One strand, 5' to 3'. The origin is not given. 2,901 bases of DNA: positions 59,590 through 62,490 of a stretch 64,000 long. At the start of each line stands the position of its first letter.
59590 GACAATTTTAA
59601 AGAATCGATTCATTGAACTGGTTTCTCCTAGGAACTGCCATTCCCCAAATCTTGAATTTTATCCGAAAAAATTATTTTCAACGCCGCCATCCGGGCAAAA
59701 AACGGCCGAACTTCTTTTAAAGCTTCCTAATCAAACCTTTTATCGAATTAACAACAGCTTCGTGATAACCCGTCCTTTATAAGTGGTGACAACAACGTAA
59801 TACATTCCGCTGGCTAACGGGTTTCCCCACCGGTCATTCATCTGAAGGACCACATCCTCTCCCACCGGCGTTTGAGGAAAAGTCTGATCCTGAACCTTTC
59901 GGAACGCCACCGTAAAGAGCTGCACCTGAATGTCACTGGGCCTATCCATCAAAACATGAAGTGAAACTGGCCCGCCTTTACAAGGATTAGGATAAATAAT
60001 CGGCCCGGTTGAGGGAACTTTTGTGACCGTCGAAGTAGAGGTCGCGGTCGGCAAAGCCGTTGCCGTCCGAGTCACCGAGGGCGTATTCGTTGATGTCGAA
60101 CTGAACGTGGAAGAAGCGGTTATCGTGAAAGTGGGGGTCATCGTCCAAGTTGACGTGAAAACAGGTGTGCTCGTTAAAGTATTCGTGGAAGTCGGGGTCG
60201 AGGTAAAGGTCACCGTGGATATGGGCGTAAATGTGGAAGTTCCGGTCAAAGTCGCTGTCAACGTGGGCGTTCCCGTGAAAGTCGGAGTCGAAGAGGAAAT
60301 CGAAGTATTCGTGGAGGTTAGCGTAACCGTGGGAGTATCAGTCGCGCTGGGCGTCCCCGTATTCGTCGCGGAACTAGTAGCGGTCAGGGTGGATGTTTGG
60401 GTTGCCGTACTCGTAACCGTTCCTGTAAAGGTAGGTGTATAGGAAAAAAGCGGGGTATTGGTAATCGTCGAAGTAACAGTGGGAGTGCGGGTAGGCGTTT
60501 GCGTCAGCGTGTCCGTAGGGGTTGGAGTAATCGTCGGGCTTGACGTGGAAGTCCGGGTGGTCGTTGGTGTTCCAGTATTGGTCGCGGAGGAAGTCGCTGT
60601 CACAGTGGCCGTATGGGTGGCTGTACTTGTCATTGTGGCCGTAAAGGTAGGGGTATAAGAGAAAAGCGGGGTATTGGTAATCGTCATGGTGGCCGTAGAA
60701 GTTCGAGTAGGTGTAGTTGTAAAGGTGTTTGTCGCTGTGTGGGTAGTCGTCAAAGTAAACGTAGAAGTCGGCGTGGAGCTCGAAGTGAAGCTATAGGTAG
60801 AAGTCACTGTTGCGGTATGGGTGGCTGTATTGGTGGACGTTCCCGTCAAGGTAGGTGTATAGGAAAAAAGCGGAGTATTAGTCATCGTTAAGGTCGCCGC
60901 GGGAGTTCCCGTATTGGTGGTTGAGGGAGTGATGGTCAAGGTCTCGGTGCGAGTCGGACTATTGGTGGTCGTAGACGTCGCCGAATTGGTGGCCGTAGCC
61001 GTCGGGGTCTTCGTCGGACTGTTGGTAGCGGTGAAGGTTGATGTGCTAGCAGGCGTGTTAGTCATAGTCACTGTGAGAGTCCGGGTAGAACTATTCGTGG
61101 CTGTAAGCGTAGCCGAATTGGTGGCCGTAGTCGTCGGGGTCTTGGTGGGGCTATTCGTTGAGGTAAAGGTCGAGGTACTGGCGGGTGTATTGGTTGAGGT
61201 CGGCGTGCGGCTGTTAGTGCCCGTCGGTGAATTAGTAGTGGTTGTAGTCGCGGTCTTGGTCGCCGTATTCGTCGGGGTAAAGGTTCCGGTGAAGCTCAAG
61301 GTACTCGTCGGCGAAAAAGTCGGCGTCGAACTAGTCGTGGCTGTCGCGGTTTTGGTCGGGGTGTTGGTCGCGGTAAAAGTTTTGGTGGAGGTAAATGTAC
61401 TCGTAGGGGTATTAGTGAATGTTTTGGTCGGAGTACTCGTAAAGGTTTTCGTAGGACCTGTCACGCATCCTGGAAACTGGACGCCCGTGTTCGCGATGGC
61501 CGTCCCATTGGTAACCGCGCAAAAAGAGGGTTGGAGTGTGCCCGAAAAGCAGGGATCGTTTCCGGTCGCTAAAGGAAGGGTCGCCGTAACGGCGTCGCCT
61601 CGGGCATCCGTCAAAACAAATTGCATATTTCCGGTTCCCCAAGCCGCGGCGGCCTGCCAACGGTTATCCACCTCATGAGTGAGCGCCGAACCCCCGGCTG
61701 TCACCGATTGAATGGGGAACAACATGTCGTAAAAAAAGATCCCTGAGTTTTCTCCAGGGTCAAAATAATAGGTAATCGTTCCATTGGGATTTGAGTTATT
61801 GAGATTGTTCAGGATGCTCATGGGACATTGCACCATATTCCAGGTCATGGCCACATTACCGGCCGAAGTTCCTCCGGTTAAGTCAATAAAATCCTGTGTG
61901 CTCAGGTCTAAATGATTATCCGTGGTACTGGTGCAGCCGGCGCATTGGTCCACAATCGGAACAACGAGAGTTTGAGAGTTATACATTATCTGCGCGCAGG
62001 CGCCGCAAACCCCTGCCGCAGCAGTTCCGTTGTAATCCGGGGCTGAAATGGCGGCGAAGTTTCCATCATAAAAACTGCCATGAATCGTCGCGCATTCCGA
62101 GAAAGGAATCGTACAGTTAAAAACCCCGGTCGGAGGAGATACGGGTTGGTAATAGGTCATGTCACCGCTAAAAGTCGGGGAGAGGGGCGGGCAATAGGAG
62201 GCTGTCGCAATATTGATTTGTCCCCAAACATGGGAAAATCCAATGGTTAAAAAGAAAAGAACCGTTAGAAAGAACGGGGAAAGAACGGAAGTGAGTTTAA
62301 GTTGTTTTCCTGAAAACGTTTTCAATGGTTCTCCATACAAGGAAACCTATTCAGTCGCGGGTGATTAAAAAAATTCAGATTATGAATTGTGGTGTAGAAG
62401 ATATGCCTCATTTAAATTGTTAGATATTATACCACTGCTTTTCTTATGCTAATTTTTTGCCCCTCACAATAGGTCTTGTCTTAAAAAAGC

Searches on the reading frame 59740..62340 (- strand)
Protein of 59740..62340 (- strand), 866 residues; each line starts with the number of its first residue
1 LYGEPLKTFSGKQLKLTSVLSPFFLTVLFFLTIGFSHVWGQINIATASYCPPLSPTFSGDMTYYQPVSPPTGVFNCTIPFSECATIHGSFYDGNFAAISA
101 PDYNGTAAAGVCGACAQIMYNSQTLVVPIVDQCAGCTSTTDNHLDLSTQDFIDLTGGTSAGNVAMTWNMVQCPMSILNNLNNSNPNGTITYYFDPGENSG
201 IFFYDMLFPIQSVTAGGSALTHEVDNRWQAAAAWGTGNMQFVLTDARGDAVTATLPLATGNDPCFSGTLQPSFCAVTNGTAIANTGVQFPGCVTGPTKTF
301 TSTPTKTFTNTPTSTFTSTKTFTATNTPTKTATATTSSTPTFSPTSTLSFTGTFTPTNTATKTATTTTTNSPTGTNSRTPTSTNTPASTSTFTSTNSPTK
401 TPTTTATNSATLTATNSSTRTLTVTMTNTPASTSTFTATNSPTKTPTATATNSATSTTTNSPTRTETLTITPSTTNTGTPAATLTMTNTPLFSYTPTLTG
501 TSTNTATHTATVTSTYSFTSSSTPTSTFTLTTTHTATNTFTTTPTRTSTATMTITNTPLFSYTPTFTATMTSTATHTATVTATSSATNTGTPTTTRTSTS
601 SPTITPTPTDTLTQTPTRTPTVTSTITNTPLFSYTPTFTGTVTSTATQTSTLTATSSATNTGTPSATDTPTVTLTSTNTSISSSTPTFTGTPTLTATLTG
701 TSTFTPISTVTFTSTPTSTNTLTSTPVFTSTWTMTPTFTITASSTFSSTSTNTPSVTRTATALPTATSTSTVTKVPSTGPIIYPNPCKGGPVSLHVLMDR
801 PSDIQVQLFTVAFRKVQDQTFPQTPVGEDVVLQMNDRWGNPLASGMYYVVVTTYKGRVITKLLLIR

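Call 8: search_protein_families(library=pfam, proteins=[window:59740-62340:-], max_evalue=0.001)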
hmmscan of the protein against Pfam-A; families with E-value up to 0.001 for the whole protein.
window:59740-62340:- (866 aa): 0 families

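Call 54: search_protein_families(library=ncbifam, proteins=[window:59740-62340:-], max_evalue=0.01)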
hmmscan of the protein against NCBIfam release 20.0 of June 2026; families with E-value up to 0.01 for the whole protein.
window:59740-62340:- (866 aa): 2 families
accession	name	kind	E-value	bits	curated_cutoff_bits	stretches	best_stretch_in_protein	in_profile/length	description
NF041144.1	expansin_EXLX1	subfamily_domain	7.3e-14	51.5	100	1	92-258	23-181/194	expansin EXLX1 family cellulose-binding protein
TIGR04183.1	Por_Secre_tail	domain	4.2e-05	23.4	23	1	782-863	1-70/72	T9SS type A sorting domain-containing protein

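Call 90: find_encoding_contigs(protein=window:59740-62340:-, flank=10000, max_places=2)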
Protein window:59740-62340:- (866 aa): no gene with exactly this product is on record in the collection.
